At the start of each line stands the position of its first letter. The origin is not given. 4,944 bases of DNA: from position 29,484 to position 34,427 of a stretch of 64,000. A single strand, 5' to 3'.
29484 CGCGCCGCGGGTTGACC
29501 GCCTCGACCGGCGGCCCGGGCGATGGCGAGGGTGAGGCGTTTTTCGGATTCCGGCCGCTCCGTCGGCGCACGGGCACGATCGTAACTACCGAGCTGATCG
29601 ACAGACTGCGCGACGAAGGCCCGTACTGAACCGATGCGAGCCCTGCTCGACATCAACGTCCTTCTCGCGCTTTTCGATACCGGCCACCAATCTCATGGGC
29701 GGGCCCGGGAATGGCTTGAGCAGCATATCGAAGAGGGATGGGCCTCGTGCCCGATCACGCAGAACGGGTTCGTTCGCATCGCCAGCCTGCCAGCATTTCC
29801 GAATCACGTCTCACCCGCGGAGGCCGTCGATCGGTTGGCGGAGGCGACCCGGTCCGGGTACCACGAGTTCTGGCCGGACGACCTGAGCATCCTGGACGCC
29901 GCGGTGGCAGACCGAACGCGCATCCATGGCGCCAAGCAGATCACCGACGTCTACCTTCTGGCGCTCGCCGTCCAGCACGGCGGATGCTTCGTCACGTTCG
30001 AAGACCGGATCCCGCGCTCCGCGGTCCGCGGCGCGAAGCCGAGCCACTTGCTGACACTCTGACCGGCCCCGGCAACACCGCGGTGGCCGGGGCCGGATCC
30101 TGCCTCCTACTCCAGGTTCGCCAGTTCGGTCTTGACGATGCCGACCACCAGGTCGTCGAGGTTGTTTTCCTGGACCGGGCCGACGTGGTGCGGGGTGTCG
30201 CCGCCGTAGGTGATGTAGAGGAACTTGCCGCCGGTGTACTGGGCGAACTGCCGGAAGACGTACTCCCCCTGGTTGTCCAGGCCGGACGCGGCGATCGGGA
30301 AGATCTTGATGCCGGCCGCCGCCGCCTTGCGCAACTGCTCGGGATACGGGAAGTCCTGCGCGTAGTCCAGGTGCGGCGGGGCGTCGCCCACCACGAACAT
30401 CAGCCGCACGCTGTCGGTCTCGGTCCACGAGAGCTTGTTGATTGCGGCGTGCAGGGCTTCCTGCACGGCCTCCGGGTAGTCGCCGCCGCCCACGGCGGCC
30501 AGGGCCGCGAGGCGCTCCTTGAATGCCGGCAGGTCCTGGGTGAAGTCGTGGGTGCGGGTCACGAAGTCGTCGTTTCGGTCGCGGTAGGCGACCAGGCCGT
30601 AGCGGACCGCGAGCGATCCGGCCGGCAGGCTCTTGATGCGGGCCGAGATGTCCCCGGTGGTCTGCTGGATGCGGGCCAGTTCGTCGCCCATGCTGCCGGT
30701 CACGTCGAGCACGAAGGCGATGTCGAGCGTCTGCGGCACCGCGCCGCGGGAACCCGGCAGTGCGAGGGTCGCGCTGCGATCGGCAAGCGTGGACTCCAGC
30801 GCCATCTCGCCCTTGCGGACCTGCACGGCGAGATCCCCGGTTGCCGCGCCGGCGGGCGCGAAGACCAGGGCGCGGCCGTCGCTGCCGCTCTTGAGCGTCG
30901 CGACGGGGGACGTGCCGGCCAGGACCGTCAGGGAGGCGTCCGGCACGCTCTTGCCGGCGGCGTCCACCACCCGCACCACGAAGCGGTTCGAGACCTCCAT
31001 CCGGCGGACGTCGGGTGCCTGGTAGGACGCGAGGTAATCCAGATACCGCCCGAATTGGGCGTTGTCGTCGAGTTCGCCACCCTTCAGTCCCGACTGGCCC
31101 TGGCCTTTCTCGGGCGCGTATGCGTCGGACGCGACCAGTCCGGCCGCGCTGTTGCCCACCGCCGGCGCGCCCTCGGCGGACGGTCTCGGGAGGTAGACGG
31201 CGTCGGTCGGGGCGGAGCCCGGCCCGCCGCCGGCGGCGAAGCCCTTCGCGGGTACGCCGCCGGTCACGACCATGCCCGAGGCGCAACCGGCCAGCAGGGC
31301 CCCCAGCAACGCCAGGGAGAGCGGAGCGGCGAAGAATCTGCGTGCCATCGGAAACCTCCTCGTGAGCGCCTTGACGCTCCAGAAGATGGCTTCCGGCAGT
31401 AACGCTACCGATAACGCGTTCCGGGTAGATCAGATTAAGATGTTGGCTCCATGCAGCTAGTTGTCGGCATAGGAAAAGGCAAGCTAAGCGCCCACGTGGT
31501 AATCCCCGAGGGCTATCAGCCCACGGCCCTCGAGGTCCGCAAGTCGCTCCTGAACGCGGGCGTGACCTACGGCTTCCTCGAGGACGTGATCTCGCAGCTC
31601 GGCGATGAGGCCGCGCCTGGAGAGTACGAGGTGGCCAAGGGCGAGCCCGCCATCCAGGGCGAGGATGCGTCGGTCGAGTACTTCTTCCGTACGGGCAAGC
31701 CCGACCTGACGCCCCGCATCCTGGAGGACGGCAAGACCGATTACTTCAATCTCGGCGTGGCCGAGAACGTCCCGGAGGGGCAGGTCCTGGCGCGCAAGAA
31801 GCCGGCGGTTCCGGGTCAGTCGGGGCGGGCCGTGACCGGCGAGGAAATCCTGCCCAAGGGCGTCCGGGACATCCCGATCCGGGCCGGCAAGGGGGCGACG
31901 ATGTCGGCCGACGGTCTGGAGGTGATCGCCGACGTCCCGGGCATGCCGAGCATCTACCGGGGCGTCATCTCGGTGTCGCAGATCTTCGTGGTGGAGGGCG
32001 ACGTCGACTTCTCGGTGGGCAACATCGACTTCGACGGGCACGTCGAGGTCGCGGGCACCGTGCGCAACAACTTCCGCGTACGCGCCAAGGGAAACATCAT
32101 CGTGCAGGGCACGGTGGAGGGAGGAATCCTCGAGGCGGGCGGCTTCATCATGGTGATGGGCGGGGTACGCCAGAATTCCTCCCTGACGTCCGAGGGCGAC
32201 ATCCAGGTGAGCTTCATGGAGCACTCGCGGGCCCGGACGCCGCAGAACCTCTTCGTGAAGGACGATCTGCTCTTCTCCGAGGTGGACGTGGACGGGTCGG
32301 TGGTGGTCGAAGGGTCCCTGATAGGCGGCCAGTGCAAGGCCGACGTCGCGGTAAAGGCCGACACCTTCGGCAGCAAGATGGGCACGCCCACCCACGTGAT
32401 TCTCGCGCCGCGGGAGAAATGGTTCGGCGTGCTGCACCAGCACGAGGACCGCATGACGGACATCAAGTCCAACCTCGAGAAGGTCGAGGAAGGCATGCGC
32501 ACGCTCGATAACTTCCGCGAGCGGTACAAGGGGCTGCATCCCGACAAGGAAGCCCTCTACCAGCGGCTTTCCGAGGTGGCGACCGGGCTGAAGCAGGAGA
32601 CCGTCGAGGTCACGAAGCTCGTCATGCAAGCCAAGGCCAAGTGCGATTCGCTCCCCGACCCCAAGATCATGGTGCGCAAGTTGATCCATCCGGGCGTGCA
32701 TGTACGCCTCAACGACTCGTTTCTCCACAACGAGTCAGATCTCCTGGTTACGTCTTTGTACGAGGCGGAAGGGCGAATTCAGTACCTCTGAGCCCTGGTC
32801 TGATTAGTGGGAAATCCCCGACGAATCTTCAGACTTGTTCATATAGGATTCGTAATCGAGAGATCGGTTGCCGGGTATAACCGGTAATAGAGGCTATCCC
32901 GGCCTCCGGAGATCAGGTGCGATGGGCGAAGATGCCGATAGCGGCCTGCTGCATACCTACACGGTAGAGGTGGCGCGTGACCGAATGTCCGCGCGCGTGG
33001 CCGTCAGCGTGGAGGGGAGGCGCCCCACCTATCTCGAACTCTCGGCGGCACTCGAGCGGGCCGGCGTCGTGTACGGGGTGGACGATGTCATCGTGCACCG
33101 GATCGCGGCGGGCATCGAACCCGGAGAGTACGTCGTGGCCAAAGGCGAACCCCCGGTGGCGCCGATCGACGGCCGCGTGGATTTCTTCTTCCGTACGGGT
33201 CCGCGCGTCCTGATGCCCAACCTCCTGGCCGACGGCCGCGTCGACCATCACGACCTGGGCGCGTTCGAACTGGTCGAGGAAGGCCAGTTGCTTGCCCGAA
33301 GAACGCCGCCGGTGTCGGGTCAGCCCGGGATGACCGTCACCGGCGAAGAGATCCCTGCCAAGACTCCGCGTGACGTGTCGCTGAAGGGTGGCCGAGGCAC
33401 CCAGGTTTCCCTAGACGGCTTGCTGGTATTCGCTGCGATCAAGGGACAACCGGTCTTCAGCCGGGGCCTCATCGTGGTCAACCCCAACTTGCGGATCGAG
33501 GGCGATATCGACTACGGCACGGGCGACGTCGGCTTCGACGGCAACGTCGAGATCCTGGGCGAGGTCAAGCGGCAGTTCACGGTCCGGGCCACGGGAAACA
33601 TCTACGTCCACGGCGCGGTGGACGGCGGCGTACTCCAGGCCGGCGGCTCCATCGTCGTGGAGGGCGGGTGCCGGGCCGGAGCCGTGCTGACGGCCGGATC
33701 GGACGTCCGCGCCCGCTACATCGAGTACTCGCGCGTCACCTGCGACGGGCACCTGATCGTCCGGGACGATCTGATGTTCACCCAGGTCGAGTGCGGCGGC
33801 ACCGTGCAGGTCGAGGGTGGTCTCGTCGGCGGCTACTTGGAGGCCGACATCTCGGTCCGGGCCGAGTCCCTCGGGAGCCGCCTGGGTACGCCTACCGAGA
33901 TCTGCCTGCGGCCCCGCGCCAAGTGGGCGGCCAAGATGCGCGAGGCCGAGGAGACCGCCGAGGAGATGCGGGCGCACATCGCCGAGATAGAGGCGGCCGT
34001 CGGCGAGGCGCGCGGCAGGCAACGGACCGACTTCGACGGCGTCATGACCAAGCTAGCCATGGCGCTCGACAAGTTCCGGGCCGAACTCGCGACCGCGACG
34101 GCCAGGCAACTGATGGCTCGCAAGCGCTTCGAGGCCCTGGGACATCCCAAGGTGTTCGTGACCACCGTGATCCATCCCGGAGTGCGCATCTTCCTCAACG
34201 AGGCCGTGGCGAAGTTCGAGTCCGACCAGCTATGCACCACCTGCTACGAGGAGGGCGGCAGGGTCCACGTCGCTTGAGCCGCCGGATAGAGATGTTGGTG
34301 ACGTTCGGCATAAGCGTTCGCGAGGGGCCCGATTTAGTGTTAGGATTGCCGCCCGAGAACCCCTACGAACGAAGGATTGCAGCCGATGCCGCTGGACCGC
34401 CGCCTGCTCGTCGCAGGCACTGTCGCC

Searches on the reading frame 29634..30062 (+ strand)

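Call 76: search_protein_families(library=pfam, proteins=[window:29634-30062:+], max_evalue=0.00001)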
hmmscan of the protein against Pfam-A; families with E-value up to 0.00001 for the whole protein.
window:29634-30062:+ (142 aa): 1 family
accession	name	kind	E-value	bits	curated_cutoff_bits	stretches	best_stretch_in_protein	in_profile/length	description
PF01850.27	PIN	-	2.5e-09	38.2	23.6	1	4-128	2-116/120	PIN domain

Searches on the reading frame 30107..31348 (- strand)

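Call 31: search_protein_families(library=pfam, proteins=[window:30107-31348:-], max_evalue=0.0001)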
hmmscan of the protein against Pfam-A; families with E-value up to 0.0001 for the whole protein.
window:30107-31348:- (413 aa): 3 families
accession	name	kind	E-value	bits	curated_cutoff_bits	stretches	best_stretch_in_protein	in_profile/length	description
PF25106.1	VWA_4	-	7.9e-14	52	27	1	210-326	2-107/169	von Willebrand factor A domain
PF00092.34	VWA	-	3.2e-07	31.2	23.8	1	209-359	1-144/174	von Willebrand factor type A domain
PF13519.12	VWA_2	-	1e-05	26.6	27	1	211-319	2-102/107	von Willebrand factor type A domain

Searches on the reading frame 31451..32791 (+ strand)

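Call 31: search_protein_families(library=pfam, proteins=[window:31451-32791:+], max_evalue=0.0001)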
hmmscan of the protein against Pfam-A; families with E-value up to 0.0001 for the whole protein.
window:31451-32791:+ (446 aa): 2 families
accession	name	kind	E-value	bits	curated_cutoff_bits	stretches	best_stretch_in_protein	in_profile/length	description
PF03961.19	FapA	-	1.3e-50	173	31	1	178-440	2-269/272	Flagellar Assembly Protein A beta solenoid domain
PF20250.3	FapA_N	-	2.2e-37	128.6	27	1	14-168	12-175/178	Flagellar Assembly Protein A N-terminal region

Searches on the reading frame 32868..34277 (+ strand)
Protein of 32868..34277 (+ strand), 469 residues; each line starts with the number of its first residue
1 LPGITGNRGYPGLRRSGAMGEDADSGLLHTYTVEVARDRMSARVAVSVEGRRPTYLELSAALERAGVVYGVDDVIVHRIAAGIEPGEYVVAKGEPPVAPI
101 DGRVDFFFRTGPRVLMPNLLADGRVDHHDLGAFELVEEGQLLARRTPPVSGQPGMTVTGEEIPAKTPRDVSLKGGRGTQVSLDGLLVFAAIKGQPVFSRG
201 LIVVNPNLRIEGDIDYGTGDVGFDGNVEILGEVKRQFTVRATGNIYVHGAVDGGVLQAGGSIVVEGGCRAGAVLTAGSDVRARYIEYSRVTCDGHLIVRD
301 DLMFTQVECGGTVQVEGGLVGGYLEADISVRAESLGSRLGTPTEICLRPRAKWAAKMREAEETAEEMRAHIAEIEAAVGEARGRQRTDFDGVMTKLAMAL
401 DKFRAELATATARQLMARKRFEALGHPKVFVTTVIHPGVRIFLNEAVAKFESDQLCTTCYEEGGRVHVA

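Call 31: search_protein_families(library=pfam, proteins=[window:32868-34277:+], max_evalue=0.0001)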
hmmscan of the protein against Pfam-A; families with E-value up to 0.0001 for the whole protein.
window:32868-34277:+ (469 aa): 2 families
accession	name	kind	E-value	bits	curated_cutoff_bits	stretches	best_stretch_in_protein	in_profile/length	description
PF03961.19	FapA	-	7.6e-49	167.2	31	1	206-463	1-269/272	Flagellar Assembly Protein A beta solenoid domain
PF20250.3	FapA_N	-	5.8e-42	143.5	27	1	32-199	2-177/178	Flagellar Assembly Protein A N-terminal region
